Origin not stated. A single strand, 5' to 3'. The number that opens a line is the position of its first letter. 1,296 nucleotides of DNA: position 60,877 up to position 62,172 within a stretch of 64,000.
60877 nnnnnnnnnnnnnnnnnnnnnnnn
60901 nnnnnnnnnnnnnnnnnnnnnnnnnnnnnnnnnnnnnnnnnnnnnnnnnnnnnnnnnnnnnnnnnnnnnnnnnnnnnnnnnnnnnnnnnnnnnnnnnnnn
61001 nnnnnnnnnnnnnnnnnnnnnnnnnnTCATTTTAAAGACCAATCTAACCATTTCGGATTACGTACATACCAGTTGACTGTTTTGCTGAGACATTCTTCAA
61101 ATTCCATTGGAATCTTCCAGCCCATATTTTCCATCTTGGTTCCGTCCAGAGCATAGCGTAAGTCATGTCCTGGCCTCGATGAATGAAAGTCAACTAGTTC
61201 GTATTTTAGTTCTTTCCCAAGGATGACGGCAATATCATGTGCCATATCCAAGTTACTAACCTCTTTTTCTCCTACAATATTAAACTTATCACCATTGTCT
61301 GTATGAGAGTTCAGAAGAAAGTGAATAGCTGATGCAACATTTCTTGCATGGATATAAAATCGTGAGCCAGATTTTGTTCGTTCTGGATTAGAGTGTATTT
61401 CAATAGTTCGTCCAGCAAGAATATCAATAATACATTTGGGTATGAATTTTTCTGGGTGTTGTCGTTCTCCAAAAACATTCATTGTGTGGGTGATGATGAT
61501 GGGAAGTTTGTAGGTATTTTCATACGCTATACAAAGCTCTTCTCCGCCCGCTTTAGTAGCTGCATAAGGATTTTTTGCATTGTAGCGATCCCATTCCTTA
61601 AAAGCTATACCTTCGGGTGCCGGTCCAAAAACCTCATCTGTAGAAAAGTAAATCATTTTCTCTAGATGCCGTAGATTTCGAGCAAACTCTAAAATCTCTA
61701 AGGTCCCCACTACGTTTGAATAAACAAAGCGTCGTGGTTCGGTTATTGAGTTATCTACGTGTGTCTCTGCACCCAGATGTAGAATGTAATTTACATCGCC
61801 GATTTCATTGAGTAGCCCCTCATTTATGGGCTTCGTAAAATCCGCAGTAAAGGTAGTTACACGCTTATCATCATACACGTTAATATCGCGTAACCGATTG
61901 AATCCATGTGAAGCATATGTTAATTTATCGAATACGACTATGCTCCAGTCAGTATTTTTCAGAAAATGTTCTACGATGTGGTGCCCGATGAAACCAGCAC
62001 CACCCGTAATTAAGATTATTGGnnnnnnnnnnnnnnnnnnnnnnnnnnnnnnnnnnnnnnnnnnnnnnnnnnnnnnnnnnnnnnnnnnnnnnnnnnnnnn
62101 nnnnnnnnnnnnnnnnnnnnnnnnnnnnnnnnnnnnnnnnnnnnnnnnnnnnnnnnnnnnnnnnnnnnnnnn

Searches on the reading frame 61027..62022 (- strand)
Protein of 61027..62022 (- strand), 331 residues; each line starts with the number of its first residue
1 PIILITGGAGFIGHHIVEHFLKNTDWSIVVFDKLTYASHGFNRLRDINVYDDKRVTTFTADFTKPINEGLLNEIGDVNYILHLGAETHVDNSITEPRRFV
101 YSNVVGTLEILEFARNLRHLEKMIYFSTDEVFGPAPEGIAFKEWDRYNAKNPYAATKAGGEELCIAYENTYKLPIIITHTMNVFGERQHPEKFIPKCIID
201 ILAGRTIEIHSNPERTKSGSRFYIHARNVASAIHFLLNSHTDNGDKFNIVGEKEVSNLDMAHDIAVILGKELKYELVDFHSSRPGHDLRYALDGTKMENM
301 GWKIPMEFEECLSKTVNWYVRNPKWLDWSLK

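Call 80: search_protein_families(library=pfam, proteins=[window:61027-62022:-], max_evalue=0.001)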
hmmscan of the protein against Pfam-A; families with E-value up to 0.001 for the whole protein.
window:61027-62022:- (331 aa): 6 families
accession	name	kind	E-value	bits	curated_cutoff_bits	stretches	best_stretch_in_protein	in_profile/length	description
PF16363.11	GDP_Man_Dehyd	-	2.7e-47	162.3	27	1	4-314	1-331/332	GDP-mannose 4,6 dehydratase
PF01370.27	Epimerase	-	2e-45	155.5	20.9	1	3-249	1-239/240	NAD dependent epimerase/dehydratase family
PF07993.18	NAD_binding_4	-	6.4e-18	65.3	20.1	1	5-187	1-211/258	Male sterility protein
PF01073.25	3Beta_HSD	-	7.3e-14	51.9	22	1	4-189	1-187/280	3-beta hydroxysteroid dehydrogenase/isomerase family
PF04321.23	RmlD_sub_bind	-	2.5e-13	50.2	27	1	3-269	3-232/287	RmlD substrate binding domain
PF02719.21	Polysacc_synt_2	-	6.1e-12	45.8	20.2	1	3-134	1-134/293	Polysaccharide biosynthesis protein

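Call 82: search_solved_structures(query=window:61027-62022:-, max_evalue=1e-10)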
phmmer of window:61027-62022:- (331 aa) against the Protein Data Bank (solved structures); distinct sequences matched with E-value up to 1e-10: 63 (the best 60 are shown).
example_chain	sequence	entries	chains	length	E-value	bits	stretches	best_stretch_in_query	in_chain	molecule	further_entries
8du1_A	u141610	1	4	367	7.3e-60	206.2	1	3-327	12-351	dTDP-glucose 4,6-dehydratase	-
2hun_A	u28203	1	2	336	2.6e-55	191.2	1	3-325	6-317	336aa long hypothetical dTDP-glucose 4,6-dehydratase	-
1g1a_A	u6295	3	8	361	1e-53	186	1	3-327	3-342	DTDP-D-GLUCOSE 4,6-DEHYDRATASE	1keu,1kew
6bi4_A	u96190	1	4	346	2.1e-52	181.7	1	3-326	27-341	dTDP-glucose 4,6-dehydratase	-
1bxk_A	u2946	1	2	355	2.5e-48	168.3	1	3-326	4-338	PROTEIN (DTDP-GLUCOSE 4,6-DEHYDRATASE)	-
1r66_A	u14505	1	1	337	8.6e-44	153.4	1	3-326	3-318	TDP-glucose-4,6-dehydratase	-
1r6d_A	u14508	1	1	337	1.1e-42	149.7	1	3-326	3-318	TDP-glucose-4,6-dehydratase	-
6vlo_A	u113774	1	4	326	3.2e-42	148.2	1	3-322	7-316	Putative dTDP-D-glucose 4,6-dehydratase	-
8shh_A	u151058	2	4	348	8.3e-40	140.3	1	1-326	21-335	dTDP-glucose 4,6-dehydratase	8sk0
1kep_A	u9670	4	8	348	1.7e-39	139.3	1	3-325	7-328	dTDP-D-glucose 4,6-dehydratase | DTDP-GLUCOSE 4,6-DEHYDRATASE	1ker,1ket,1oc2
6dnt_A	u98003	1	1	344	4e-26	95.3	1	3-321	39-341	NAD-dependent epimerase/dehydratase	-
6zl6_A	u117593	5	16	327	4.2e-23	85.3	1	3-286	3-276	Epimerase domain-containing protein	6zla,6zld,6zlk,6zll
6zlj_A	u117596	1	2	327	1.5e-22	83.5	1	3-286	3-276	Epimerase domain-containing protein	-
8vr2_A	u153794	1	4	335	7.4e-19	71.4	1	3-322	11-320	NAD-dependent epimerase/dehydratase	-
2p5u_A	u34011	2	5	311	8.9e-19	71.1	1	3-318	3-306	UDP-glucose 4-epimerase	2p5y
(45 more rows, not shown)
